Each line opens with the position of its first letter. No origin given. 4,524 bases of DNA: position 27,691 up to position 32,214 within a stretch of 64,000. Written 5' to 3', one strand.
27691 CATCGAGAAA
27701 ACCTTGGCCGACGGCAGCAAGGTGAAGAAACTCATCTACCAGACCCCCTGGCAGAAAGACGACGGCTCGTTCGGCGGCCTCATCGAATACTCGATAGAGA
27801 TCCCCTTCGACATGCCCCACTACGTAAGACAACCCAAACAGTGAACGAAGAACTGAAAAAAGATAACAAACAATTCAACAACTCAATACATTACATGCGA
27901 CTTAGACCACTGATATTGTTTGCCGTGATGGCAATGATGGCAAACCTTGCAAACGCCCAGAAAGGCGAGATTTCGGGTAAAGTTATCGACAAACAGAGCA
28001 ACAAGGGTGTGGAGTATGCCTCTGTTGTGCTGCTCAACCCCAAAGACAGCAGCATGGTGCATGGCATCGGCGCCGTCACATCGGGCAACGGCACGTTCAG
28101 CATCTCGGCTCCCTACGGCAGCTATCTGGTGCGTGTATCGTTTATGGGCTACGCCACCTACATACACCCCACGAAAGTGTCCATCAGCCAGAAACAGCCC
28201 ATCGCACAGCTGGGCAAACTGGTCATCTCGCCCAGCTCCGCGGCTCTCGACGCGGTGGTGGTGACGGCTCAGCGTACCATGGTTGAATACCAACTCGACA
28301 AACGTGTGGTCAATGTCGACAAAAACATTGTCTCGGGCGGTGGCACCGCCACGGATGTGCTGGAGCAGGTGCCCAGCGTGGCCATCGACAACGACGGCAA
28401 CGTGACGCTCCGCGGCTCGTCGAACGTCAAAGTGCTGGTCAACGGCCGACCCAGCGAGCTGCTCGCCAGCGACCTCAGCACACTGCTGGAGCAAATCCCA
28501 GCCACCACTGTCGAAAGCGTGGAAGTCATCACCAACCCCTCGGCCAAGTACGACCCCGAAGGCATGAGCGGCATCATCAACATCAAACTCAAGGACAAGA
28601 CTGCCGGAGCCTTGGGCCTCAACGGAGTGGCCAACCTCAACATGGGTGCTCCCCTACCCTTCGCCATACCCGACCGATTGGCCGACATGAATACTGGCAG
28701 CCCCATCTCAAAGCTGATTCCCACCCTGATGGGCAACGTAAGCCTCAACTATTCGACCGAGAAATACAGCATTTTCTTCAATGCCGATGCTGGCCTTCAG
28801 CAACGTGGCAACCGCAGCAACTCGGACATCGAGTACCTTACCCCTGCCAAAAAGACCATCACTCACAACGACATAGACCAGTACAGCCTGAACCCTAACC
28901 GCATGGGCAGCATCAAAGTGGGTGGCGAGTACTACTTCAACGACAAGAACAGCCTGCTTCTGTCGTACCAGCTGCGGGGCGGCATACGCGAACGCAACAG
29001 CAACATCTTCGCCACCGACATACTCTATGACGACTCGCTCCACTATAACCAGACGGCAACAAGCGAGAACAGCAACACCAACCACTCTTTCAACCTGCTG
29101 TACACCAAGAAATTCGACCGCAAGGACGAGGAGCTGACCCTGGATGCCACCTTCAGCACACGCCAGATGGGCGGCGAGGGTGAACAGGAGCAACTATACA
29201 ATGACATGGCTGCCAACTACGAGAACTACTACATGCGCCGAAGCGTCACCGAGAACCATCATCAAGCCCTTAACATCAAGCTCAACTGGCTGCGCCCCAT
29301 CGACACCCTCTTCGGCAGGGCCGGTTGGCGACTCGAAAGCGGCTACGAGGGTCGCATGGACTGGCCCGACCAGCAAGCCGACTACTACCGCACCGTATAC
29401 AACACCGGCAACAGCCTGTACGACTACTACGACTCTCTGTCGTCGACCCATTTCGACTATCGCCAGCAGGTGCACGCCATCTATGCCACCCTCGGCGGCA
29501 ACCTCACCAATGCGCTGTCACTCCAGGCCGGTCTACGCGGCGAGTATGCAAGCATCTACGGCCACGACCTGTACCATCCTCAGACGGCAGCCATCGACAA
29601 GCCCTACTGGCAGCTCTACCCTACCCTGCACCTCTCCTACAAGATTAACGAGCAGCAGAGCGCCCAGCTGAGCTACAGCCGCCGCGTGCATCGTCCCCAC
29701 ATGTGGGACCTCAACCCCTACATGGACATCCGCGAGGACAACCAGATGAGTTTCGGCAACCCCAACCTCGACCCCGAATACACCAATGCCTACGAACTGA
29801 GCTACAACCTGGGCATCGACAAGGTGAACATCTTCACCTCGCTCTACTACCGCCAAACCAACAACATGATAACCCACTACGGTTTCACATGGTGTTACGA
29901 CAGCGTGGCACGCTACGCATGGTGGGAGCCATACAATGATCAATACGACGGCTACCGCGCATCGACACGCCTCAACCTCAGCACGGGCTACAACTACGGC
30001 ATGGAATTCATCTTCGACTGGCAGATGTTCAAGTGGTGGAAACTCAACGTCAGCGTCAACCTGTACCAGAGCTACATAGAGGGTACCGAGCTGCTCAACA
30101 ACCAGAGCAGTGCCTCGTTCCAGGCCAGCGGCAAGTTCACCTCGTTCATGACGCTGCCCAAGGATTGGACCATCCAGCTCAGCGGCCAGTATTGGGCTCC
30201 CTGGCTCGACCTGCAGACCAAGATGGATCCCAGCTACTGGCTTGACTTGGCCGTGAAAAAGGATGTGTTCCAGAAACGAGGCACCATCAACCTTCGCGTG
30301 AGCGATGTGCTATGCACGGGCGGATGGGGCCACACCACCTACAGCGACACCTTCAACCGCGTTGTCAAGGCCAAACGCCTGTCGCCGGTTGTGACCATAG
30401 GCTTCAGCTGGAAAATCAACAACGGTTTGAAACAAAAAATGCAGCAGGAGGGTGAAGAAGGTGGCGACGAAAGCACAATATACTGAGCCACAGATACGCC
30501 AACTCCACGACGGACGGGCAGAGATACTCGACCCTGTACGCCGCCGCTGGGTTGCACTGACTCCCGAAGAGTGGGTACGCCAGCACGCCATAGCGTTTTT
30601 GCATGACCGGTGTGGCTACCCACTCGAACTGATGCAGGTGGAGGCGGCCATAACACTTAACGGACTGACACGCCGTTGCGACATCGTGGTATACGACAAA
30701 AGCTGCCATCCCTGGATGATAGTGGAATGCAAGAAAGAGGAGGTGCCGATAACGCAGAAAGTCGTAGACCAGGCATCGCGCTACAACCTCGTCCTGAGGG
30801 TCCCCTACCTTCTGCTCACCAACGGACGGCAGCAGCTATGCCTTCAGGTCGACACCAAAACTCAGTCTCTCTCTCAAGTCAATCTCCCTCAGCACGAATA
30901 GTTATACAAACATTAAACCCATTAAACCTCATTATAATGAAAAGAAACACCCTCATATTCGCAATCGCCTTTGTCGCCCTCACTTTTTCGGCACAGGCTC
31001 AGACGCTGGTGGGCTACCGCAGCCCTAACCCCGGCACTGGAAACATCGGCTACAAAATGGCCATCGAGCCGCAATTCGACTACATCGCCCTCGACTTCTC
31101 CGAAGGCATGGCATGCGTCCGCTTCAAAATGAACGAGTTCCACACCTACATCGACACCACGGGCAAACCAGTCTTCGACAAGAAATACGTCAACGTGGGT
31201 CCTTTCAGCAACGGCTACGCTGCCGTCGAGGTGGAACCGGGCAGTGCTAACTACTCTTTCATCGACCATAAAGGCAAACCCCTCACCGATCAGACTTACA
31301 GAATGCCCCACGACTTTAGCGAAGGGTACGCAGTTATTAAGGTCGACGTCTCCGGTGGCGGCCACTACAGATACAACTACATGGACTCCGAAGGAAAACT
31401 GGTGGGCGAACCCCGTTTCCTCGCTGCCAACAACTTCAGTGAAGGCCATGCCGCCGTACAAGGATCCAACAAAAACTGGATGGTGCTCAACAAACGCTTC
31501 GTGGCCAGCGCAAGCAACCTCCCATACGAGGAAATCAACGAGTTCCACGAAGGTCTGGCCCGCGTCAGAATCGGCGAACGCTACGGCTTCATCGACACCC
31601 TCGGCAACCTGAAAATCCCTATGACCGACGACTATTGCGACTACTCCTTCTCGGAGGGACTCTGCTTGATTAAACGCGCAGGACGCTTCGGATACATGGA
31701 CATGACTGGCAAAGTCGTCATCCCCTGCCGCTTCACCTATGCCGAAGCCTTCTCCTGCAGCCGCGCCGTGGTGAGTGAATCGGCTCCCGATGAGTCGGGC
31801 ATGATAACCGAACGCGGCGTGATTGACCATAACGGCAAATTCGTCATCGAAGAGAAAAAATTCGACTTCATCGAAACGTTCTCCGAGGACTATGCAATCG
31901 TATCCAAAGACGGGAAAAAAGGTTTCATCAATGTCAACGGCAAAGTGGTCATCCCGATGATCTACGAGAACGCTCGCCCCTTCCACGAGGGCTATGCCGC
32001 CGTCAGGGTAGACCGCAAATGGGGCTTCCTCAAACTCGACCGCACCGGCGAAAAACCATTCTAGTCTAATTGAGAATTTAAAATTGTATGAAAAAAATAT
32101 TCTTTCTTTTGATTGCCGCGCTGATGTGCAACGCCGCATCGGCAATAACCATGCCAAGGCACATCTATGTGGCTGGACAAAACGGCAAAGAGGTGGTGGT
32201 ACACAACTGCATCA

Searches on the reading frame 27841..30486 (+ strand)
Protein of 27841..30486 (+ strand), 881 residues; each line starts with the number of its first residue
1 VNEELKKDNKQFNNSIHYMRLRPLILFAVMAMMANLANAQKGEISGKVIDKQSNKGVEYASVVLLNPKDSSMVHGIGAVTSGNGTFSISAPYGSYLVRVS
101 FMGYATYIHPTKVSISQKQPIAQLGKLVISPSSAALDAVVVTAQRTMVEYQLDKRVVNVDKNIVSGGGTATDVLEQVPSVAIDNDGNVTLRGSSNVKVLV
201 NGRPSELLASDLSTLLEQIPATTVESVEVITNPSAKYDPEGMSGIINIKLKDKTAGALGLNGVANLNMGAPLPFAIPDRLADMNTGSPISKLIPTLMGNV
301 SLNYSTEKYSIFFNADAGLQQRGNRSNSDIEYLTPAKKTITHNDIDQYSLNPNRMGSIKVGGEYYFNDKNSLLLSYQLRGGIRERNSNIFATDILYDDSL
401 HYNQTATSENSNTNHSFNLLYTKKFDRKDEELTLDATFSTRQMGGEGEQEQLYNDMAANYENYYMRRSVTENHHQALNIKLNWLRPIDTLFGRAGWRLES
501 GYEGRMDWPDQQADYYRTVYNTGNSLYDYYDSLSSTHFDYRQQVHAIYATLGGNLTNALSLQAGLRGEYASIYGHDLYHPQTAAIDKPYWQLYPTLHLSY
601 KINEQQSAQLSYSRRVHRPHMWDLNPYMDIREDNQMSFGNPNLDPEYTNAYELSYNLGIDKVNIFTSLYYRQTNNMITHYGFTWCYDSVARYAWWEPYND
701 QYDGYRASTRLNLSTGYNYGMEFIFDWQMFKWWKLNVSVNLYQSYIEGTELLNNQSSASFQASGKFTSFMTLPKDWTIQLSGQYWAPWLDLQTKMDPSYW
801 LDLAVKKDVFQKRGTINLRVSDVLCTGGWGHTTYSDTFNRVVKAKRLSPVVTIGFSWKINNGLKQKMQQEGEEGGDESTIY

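Call 17: search_protein_families(library=pfam, proteins=[window:27841-30486:+], max_evalue=0.01)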
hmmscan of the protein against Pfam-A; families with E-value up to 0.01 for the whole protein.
window:27841-30486:+ (881 aa): 5 families
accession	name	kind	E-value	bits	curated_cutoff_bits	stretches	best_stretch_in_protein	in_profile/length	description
PF14905.12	OMP_b-brl_3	-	8.2e-84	282.4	27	1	423-857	1-408/408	Outer membrane protein beta-barrel family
PF00593.30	TonB_dep_Rec_b-barrel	-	7.5e-22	79.2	27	1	367-819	10-432/436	TonB dependent receptor-like, beta-barrel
PF13715.12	CarbopepD_reg_2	-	1.4e-11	44.7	32.2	1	44-141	1-88/88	CarboxypepD_reg-like domain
PF13620.12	CarboxypepD_reg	-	6e-10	39.8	32.3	1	44-116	2-72/82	Carboxypeptidase regulatory-like domain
PF07715.20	Plug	-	5.9e-09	36.8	23.9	1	165-245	20-107/107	TonB-dependent Receptor Plug Domain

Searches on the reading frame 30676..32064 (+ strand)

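Call 17: search_protein_families(library=pfam, proteins=[window:30676-32064:+], max_evalue=0.01)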
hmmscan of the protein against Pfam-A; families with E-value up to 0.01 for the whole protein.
window:30676-32064:+ (462 aa): 1 family
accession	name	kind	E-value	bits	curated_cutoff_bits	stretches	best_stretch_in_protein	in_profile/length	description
PF14903.11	WG_beta_rep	-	3.9e-66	219.1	25.6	6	416-449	2-35/35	WG containing repeat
